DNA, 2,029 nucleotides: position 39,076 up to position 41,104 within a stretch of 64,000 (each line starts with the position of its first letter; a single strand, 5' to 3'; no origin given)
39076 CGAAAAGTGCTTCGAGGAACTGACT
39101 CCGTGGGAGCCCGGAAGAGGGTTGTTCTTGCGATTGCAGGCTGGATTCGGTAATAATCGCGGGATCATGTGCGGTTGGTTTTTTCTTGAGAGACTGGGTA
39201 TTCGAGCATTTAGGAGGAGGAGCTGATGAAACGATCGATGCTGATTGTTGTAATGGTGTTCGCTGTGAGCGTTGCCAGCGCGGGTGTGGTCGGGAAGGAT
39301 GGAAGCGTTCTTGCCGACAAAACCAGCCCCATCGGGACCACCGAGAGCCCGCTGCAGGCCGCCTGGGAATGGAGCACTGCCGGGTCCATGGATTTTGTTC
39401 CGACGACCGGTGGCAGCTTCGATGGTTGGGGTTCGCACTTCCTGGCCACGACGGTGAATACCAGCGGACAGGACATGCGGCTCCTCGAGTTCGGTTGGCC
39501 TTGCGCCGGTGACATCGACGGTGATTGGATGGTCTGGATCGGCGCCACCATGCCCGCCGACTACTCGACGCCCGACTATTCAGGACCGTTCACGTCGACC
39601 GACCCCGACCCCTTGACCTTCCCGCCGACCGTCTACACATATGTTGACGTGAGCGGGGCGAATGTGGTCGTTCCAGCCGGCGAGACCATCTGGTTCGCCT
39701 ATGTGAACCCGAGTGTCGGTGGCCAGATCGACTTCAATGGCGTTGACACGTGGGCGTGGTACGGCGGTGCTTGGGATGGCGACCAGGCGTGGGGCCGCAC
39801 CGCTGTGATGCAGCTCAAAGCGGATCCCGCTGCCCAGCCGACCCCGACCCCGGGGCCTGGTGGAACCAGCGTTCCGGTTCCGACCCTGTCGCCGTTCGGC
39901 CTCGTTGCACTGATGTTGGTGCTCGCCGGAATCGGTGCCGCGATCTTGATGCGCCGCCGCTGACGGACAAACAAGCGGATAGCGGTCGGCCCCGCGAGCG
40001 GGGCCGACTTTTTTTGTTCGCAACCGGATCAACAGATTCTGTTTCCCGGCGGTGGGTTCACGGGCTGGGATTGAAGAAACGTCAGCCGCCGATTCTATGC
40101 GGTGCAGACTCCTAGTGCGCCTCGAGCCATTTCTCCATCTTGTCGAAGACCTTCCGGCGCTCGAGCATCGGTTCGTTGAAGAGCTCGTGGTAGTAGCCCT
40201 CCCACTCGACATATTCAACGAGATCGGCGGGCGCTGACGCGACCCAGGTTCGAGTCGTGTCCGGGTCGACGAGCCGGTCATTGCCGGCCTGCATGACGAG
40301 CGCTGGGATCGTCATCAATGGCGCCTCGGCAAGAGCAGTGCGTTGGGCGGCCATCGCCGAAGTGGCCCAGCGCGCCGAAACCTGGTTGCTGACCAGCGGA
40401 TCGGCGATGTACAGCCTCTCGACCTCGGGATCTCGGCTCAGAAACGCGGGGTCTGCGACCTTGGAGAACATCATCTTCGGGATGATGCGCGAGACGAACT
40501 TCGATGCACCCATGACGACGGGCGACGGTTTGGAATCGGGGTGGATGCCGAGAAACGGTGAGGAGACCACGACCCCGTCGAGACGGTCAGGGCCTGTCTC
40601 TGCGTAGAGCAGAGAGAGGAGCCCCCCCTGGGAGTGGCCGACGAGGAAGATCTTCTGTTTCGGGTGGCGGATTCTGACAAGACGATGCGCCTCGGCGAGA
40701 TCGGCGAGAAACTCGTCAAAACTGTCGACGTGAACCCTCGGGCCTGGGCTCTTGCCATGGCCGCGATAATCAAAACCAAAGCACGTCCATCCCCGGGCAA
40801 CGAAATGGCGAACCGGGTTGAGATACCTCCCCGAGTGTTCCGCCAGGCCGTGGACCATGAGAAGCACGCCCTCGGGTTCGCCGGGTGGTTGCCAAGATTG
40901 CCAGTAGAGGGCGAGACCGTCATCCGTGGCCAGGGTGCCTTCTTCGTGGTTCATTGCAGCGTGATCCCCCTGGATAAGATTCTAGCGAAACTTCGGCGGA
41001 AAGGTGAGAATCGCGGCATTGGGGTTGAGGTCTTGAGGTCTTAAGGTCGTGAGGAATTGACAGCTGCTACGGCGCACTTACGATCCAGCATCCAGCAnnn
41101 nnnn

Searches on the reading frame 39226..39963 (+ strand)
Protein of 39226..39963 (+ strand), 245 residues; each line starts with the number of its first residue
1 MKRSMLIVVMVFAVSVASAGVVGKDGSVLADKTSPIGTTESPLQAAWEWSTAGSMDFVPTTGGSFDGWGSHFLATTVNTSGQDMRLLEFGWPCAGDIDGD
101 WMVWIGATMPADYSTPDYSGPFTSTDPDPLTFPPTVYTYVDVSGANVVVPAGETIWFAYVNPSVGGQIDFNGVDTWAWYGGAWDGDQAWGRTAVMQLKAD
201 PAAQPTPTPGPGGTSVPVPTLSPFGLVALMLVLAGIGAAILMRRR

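Call 34: search_protein_families(library=pfam, proteins=[window:39226-39963:+])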
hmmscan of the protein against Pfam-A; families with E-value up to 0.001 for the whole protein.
window:39226-39963:+ (245 aa): 1 family
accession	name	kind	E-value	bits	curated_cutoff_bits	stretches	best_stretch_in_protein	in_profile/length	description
PF18203.6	IPTL-CTERM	-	6.7e-05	23.1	20.8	1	217-244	2-28/28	IPTL-CTERM motif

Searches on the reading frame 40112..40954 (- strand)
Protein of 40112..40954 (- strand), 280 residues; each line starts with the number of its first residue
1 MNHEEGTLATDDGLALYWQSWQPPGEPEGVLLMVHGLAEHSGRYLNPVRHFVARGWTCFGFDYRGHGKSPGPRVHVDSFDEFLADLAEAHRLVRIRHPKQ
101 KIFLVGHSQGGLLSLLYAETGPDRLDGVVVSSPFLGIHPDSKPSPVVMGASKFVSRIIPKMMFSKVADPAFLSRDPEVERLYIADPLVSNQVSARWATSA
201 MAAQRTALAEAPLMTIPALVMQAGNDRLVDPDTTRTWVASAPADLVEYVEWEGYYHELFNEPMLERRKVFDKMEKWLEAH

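Call 34: search_protein_families(library=pfam, proteins=[window:40112-40954:-])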
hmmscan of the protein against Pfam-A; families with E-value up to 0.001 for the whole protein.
window:40112-40954:- (280 aa): 7 families
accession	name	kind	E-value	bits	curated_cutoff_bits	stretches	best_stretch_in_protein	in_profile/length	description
PF12146.15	Hydrolase_4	-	2.1e-68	230.7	27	1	26-262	2-238/239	Serine aminopeptidase, S33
PF00561.26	Abhydrolase_1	-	6.3e-26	92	25.8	1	30-259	2-241/245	alpha/beta hydrolase fold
PF12697.13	Abhydrolase_6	-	9.6e-19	69.3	26.3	1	31-258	1-205/217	Alpha/beta hydrolase family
PF07859.19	Abhydrolase_3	-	2.8e-05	24.4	25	1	57-258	31-208/210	alpha/beta hydrolase fold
PF00756.26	Esterase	-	3.8e-05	24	22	1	83-187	102-181/251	Putative esterase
PF02129.25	Peptidase_S15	-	0.00019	21.7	23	0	16-133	5-128/262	X-Pro dipeptidyl-peptidase (S15 family)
PF02230.22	Abhydrolase_2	-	0.00046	20.5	23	1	98-144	103-149/217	Phospholipase/Carboxylesterase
